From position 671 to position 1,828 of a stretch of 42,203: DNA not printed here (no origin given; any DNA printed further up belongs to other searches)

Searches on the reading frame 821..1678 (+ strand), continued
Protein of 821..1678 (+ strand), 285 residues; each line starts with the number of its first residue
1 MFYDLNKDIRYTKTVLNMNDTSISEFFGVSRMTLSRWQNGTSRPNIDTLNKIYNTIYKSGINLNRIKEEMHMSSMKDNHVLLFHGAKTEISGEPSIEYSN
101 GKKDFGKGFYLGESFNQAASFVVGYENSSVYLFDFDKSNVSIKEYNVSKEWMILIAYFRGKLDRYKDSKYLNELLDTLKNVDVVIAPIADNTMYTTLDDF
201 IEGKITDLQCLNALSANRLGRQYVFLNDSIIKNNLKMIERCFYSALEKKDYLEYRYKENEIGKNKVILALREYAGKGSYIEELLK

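Call 34: search_protein_families(library=pfam, alignment_id=A4, max_evalue=0.01)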
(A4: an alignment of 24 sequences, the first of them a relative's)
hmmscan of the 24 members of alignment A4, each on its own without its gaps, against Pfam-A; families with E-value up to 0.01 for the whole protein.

A. member 1, L049:3146-3373:+ (76 aa): 0 families

B. families by the number of members that match (of 24 scanned): 2 families
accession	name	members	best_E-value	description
PF14555.12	UBA_4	2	0.00015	UBA-like domain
PF12668.12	DUF3791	1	0.0055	Protein of unknown function (DUF3791)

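Call 38: predict_structure(alignment_id=A2)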
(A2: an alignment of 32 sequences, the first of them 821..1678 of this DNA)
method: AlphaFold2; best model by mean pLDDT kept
length: 285 residues; sequences in the alignment: 32
mean_pLDDT: 90.9   pTM: 0.86
mean pLDDT of the five models: 90.9, 90.9, 90.5, 88.9, 87.2
residues with pLDDT >= 90: 195; 70-90: 87; 50-70: 3; < 50: 0
segments of 3 or more residues with pLDDT < 50: none
pLDDT, mean of each block of 10 residues (from residue 1): 87 97 97 94 91 95 94 95 90 84 89 90 85 96 95 93 92 94 91 87 93 81 96 95 88 80 85 91 89
secondary structure, 60 per line:
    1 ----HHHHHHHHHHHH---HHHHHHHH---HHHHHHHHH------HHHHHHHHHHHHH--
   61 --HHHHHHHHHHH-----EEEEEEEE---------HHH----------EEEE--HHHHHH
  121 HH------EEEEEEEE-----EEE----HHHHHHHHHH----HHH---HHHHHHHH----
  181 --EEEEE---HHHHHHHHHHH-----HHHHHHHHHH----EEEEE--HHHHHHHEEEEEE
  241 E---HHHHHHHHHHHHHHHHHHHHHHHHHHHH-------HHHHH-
elements in order: H5-16 H20-27 H31-39 H46-58 H63-73 E79-86 E109-112 H115-122 E129-136 E142-144 H149-158 H169-176 E183-187 H191-201 H207-216 E221-225 H228-234 E235-241 H245-272 H280-284
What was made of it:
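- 833..1039 (+): HTH DNA-binding domain of ORF1 (aa 5-73). AF2 gives five helices (call 38).
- AF2 model pLDDT 90.9 (call 38). They fall on predicted strands 79-86, 109-112 and 221-225 (call 38).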

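Call 43: fold_search(model_id=the predicted structure, library=pdb)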
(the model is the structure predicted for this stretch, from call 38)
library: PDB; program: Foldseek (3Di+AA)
matches with E <= 10: 532; with E <= 0.001: 0
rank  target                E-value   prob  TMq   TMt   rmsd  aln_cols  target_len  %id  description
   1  9r35_A                3.7e-03  0.99  0.30  0.51   6.2       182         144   12  Crystal structure of the Pseudomonas putida Xre-RES toxin-antitoxin complex bound to promoter DNA (released 2025-08-20)
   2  7rb4                  4.2e-03  0.94  0.28  0.15  12.6       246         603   13  Crystal structure of Peptono Toxin, a diphtheria toxin homolog, from Seinonella peptonophila (released 2022-04-20)
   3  9r35_D                7.5e-03  0.99  0.31  0.53   6.1       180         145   12  Crystal structure of the Pseudomonas putida Xre-RES toxin-antitoxin complex bound to promoter DNA (released 2025-08-20)
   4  6rnz_A                4.5e-02  1.00  0.19  0.64   3.0        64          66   19  Crystal structure of the N-terminal HTH DNA-binding domain of the essential repressor DdrO from radiation-resistant De (released 2019-10-09)
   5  6jq1_B                4.5e-02  1.00  0.19  0.38   3.6        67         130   19  Crystal Structure of DdrO from Deinococcus geothermalis (released 2019-08-28)
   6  6jq1_A                5.9e-02  1.00  0.19  0.38   3.6        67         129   19  Crystal Structure of DdrO from Deinococcus geothermalis (released 2019-08-28)
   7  1adr_MODEL_1_A        7.5e-02  1.00  0.18  0.58   2.8        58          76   21  DETERMINATION OF THE NUCLEAR MAGNETIC RESONANCE STRUCTURE OF THE DNA-BINDING DOMAIN OF THE P22 C2 REPRESSOR (1 (released 1994-01-31)
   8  2r1j_L                1.2e-01  1.00  0.17  0.62   2.0        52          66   21  Crystal Structure of the P22 c2 Repressor protein in complex with the synthetic operator 9T (released 2008-04-29)
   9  1pra_MODEL_1_A        1.2e-01  0.98  0.18  0.61   5.6        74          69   11  DETERMINATION OF THE NUCLEAR MAGNETIC RESONANCE SOLUTION STRUCTURE OF THE DNA-BINDING DOMAIN (RESIDUES 1 TO 69 (released 1993-10-31)
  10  7n1n_B                1.3e-01  0.98  0.19  0.61   3.6        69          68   19  Prx in complex with ComR DNA-binding domain (released 2021-07-28)
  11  9iaq_A                1.3e-01  0.99  0.17  0.39   2.3        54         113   24  Arbitrium controls lysis-lysogeny through the activation of a small antirepressor protein in the majority of arbitrium (released 2026-01-14)
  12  5j9i_B                1.4e-01  0.99  0.18  0.62   6.6        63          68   22  Crystal structure of the HigA2 antitoxin C-terminal domain (released 2017-04-05)
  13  5od2_B                1.4e-01  0.04  0.09  0.06  20.2       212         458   14  Crystal structure of ADP-dependent glucokinase from Methanocaldococcus jannaschii (released 2018-01-31)
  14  9iaq_D                1.6e-01  0.99  0.17  0.38   2.2        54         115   24  Arbitrium controls lysis-lysogeny through the activation of a small antirepressor protein in the majority of arbitrium (released 2026-01-14)
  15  3jxb_D                1.7e-01  0.99  0.17  0.63   1.9        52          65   21  Crystal structure of the P22 c2 repressor protein in complex with synthetic operator 9C (released 2010-01-19)
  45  3jxb_C                3.2e-01  0.98  0.17  0.60   2.0        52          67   21  Crystal structure of the P22 c2 repressor protein in complex with synthetic operator 9C (released 2010-01-19)
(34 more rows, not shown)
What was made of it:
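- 833..1039 (+): Foldseek matches Xre-family repressors and antitoxins at probability 0.97-1.0 (call 43).
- Checked: The AF2 model confirms it: five helices over aa 5-73, and Foldseek probability 0.97-1.0 to P22 C2, DdrO, HigA2, HipB and SinR (calls 38, 43).
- Foldseek E-values to solved ART structures are modest (3.7e-3 to 0.3, call 43).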

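Call 60: find_encoding_contigs(protein=P0091, flank=8000, max_places=4)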
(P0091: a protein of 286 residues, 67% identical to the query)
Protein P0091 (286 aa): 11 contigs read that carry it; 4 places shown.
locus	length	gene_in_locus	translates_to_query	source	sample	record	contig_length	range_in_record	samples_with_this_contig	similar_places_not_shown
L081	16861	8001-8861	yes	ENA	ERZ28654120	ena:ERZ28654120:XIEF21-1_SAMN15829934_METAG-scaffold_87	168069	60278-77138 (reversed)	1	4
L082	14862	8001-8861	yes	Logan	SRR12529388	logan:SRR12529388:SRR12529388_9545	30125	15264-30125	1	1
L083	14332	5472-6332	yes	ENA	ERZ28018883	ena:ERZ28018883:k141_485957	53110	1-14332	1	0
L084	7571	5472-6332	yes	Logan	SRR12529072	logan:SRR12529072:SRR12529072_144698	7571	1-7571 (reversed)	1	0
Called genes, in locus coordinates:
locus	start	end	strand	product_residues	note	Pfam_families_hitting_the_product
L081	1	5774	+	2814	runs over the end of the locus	PF12733:Cadherin-like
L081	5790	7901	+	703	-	PF00563:EAL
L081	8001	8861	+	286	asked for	PF01381:HTH_3 (faint), PF13151:DUF3990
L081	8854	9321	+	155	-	-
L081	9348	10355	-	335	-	PF01841:Transglut_core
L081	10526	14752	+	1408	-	PF09479:Flg_new (faint)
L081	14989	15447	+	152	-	-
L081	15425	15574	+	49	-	-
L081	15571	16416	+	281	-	PF13509:S1_2, PF21191:CvfB_1st, PF17783:WHD_CvfB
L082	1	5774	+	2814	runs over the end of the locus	PF12733:Cadherin-like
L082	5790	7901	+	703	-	PF00563:EAL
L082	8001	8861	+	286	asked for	PF01381:HTH_3 (faint), PF13151:DUF3990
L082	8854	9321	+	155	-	-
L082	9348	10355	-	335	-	PF01841:Transglut_core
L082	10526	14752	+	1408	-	PF09479:Flg_new (faint)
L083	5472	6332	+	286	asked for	PF01381:HTH_3 (faint), PF13151:DUF3990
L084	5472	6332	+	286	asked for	PF01381:HTH_3 (faint), PF13151:DUF3990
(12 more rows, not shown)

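Call 61: find_encoding_contigs(protein=P0116, flank=8000, max_places=3)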
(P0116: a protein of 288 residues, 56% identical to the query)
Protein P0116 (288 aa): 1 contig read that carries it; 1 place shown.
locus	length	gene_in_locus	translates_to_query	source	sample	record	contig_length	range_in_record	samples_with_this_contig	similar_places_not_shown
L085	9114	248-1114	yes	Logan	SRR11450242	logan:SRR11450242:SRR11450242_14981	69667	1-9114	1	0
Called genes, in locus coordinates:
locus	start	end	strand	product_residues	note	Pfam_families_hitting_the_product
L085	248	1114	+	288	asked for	PF13151:DUF3990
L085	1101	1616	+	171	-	-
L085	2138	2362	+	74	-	-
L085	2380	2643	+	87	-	-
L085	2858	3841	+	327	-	PF02661:Fic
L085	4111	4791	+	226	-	PF13151:DUF3990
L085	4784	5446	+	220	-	PF13443:HTH_26 (faint)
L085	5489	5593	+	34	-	-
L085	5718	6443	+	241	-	-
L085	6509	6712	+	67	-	-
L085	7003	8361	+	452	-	PF20720:nSTAND3, PF00004:AAA, PF17862:AAA_lid_3, PF01434:Peptidase_M41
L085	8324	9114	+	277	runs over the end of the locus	-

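Call 66: search_dna_similar(query=window:821-1675:+, collection=phages, mode=protein, max_evalue=0.001, max_rows=15)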
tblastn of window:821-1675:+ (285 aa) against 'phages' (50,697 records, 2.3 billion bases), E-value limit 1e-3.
Records with a match: 4; places in all: 4; records where one place covers at least 80% of the query: 0.
Best place of each record, by identity: <60% 4.
By first word of the organism name: Bacteriophage 4.
By host as written in the record: - 4.
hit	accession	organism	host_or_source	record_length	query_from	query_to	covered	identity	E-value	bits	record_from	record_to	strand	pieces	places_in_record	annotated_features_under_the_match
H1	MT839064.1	Bacteriophage sp.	human fecal samples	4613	81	224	51%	27.7%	6e-5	50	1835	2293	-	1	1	record has no annotation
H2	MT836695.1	Bacteriophage sp.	human fecal samples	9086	52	206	54%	25.3%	2e-4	49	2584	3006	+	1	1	record has no annotation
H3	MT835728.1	Bacteriophage sp.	human fecal samples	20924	82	230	52%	24.3%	3e-5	51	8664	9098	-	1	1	record has no annotation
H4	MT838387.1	Bacteriophage sp.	human fecal samples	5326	82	225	51%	24.4%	6e-4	47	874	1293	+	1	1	record has no annotation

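Call 67: search_dna_similar(query=window:821-1675:+, collection=plasmids, mode=protein, max_evalue=0.001, max_rows=15)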
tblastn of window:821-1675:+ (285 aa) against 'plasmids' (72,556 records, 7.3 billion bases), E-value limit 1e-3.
Records with a match: 10; places in all: 10; records where one place covers at least 80% of the query: 0.
Best place of each record, by identity: <60% 10.
By first word of the organism name: Moraxella 5; Bacteroides 2; Butyrivibrio 1; Segatella 1; Lactobacillus 1.
By predicted mobility (MOB-suite, as given by PLSDB): non-mobilizable 5; mobilizable 5.
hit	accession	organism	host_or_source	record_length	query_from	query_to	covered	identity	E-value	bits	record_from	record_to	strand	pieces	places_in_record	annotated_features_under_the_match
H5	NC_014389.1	Butyrivibrio proteoclasticus B316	-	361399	76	275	70%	26.2%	2e-4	50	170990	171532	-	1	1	DUF3990 domain-containing protein | hypothetical protein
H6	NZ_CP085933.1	Segatella copri DSM 18205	-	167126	82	239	55%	26.9%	6e-5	52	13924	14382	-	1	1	DUF3990 domain-containing protein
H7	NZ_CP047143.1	Lactobacillus crispatus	Gallus gallus,Isolated and purified ...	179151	80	225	51%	27.5%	2e-6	57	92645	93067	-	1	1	DUF3990 domain-containing protein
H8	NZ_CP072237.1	Bacteroides uniformis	Homo sapiens,cultured bacterial ...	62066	82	230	52%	25.0%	1e-4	51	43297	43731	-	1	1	DUF3990 domain-containing protein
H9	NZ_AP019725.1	Bacteroides uniformis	Homo sapiens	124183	82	230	52%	24.3%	3e-4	50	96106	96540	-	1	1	DUF3990 domain-containing protein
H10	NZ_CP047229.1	Moraxella osloensis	whole organism,activated sludge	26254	80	228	52%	23.9%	3e-4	50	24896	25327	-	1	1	DUF3990 domain-containing protein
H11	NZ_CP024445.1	Moraxella osloensis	Homo sapiens,single cell,skin swab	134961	80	228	52%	23.9%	3e-4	50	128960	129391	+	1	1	DUF3990 domain-containing protein | type I restriction-modification system subunit M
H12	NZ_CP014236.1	Moraxella osloensis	Homo sapiens,pure culture,cerebrospinal ...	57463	80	228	52%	23.9%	3e-4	49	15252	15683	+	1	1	DUF3990 domain-containing protein | type I restriction-modification system subunit M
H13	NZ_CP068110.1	Moraxella osloensis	-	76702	80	228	52%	23.9%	3e-4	49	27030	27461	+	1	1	DUF3990 domain-containing protein | type I restriction-modification system subunit M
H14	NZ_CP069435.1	Moraxella osloensis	-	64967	80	228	52%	23.8%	4e-4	49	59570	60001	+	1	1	DUF3990 domain-containing protein | type I restriction-modification system subunit M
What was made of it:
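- Tried and rejected: ORF1 matches only through standalone DUF3990 genes: 4 unannotated phage contigs and 10 plasmids (calls 66, 67).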

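Call 68: get_annotated_region(hit=H11, flank=6000)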
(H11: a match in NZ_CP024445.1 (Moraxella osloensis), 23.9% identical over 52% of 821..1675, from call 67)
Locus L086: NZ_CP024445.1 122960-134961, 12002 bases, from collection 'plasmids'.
description: Moraxella osloensis strain NP7 plasmid pNP7-2, complete sequence
organism: Moraxella osloensis (NCBI taxid 34062)
taxonomy: Bacteria; Pseudomonadota; Gammaproteobacteria; Moraxellales; Moraxellaceae; Moraxella; Moraxella osloensis
host: -; source: Homo sapiens,single cell,skin swab; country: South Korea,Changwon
typing (MOB-suite, as given by PLSDB): mobilizable; replicon rep_cluster_263; relaxase MOBP
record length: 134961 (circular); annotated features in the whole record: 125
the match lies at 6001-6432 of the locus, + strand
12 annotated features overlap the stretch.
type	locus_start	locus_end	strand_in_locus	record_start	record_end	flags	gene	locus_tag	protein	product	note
CDS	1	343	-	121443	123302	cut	-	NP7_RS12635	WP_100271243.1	relaxase/mobilization nuclease domain-containing protein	-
CDS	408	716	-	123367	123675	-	mobC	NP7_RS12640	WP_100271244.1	plasmid mobilization relaxosome protein MobC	-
CDS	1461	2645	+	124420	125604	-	-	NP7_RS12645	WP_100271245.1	hypothetical protein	-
CDS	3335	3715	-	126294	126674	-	-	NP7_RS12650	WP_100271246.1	hypothetical protein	-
CDS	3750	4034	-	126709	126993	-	-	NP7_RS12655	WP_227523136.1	hypothetical protein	-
CDS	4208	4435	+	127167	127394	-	-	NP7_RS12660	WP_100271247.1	helix-turn-helix transcriptional regulator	-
CDS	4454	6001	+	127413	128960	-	-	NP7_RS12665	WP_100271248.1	type I restriction-modification system subunit M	GO:0006306 - DNA methylation [Evidence IEA]; GO:0009307 - DNA restriction-modification system [Evidence IEA]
CDS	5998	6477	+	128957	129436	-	-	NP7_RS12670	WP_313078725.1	DUF3990 domain-containing protein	-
CDS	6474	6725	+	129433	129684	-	-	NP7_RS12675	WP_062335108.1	hypothetical protein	-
CDS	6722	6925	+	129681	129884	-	-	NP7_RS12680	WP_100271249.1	DUF3791 domain-containing protein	-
CDS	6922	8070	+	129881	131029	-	-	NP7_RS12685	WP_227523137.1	restriction endonuclease subunit S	GO:0006304 - DNA modification [Evidence IEA]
CDS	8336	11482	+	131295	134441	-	-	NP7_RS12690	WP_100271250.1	type I restriction endonuclease subunit R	-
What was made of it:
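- On Anti-phage defence system (in general): A standalone relative is embedded in a type I R-M operon (call 68).
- In Moraxella plasmids, a DUF3990 / small gene / DUF3791 set sits between hsdM and hsdS (call 68).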

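Call 69: get_annotated_region(hit=H7, flank=5000)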
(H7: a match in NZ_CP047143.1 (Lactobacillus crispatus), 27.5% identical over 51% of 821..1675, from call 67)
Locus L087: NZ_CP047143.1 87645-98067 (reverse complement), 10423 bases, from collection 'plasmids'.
description: Lactobacillus crispatus strain C25 plasmid unnamed, complete sequence
organism: Lactobacillus crispatus (NCBI taxid 47770)
taxonomy: Bacteria; Bacillota; Bacilli; Lactobacillales; Lactobacillaceae; Lactobacillus; Lactobacillus crispatus
host: -; source: Gallus gallus,Isolated and purified from a mixed microbial population.; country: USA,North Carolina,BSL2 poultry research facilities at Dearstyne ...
typing (MOB-suite, as given by PLSDB): non-mobilizable
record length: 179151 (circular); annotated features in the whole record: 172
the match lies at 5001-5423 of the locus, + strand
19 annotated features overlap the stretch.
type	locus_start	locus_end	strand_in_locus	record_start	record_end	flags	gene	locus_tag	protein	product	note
CDS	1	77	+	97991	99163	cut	dnaN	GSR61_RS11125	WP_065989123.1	DNA polymerase III subunit beta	GO:0006260 - DNA replication [Evidence IEA]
CDS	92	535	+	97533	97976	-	-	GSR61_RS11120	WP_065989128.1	hypothetical protein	-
CDS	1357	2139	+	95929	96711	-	-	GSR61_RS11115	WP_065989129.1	hypothetical protein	-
CDS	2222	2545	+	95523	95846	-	-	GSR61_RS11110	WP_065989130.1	hypothetical protein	-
CDS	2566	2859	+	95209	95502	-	-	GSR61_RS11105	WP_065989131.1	hypothetical protein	-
CDS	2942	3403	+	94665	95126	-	-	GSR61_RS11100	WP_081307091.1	hypothetical protein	-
CDS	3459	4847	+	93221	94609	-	-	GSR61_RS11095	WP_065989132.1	hypothetical protein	-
CDS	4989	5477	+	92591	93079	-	-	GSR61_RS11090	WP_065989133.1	DUF3990 domain-containing protein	-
CDS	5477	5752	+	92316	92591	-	-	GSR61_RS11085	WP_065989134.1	hypothetical protein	-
CDS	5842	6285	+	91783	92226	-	-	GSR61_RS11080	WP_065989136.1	hypothetical protein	-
CDS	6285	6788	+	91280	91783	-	-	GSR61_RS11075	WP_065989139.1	hypothetical protein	-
CDS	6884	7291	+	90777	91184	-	-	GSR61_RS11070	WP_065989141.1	hypothetical protein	-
CDS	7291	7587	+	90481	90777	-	-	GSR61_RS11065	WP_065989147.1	hypothetical protein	-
CDS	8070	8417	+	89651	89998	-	-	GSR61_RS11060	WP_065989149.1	hypothetical protein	-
CDS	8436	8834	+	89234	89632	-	-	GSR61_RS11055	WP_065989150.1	hypothetical protein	-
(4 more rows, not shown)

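Call 78: find_encoding_contigs(protein=P0001, flank=6000, max_places=3)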
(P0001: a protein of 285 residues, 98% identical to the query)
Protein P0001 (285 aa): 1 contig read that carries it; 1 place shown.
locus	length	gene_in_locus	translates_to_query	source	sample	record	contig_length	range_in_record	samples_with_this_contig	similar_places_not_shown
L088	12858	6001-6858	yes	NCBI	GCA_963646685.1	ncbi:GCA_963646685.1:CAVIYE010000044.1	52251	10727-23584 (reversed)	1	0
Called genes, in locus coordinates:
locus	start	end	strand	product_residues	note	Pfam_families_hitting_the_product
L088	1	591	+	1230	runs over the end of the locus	PF22842:Pel9A-like_beta_helix, PF20578:aBig_2 (faint)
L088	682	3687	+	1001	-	-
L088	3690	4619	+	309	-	PF00535:Glycos_transf_2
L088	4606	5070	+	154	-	PF04138:GtrA_DPMS_TM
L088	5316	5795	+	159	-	PF12844:HTH_19, PF13560:HTH_31 (weak), PF01381:HTH_3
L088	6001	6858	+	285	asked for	PF13151:DUF3990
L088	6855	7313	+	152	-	-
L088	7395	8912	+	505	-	PF05524:PEP-utilisers_N, PF00391:PEP-utilizers, PF02896:PEP-utilizers_C, PF03328:HpcH_HpaI (weak)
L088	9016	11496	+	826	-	PF09479:Flg_new, PF00544:Pectate_lyase_4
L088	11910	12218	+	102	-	PF00338:Ribosomal_S10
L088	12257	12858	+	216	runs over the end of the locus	PF00297:Ribosomal_L3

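Call 79: find_encoding_contigs(protein=P0054, flank=8000, max_places=2)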
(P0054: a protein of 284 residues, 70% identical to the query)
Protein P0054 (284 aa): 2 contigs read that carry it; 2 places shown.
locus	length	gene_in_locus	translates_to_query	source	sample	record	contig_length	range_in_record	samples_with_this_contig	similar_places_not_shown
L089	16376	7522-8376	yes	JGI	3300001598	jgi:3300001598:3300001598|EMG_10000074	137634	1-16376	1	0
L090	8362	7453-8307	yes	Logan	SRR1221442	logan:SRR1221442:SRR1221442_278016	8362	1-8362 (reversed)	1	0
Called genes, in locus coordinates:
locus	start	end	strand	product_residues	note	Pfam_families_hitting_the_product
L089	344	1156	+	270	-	PF14808:TMEM164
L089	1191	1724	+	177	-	PF02632:BioY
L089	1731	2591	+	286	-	PF14808:TMEM164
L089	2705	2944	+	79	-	-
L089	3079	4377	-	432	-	PF13173:AAA_14 (weak), PF13635:DUF4143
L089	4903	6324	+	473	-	-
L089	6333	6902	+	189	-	-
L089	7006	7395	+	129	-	-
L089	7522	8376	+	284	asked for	PF13151:DUF3990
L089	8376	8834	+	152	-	-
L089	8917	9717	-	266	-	PF00165:HTH_AraC (weak), PF12833:HTH_18, PF00165:HTH_AraC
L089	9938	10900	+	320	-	PF00528:BPD_transp_1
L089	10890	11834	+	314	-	PF00528:BPD_transp_1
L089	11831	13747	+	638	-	PF01547:SBP_bac_1 (faint)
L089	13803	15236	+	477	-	-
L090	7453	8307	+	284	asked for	PF13151:DUF3990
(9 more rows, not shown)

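Call 81: search_protein_families(library=pfam, proteins=[L015:4813-5583:+, L019:4849-5664:+, L037:4849-5652:+, L043:4824-5474:+], max_evalue=0.01)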
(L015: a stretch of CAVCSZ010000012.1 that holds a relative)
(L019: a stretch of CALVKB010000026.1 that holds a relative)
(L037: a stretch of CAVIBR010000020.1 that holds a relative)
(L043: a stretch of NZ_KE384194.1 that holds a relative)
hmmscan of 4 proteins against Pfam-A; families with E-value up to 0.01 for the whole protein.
L015:4813-5583:+ (257 aa): 0 families

L019:4849-5664:+ (272 aa): 1 family
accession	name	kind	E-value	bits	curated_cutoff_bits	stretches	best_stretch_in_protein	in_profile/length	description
PF12668.12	DUF3791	-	0.0045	17.4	25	0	97-136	13-56/60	Protein of unknown function (DUF3791)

L037:4849-5652:+ (268 aa): 0 families

L043:4824-5474:+ (217 aa): 0 families
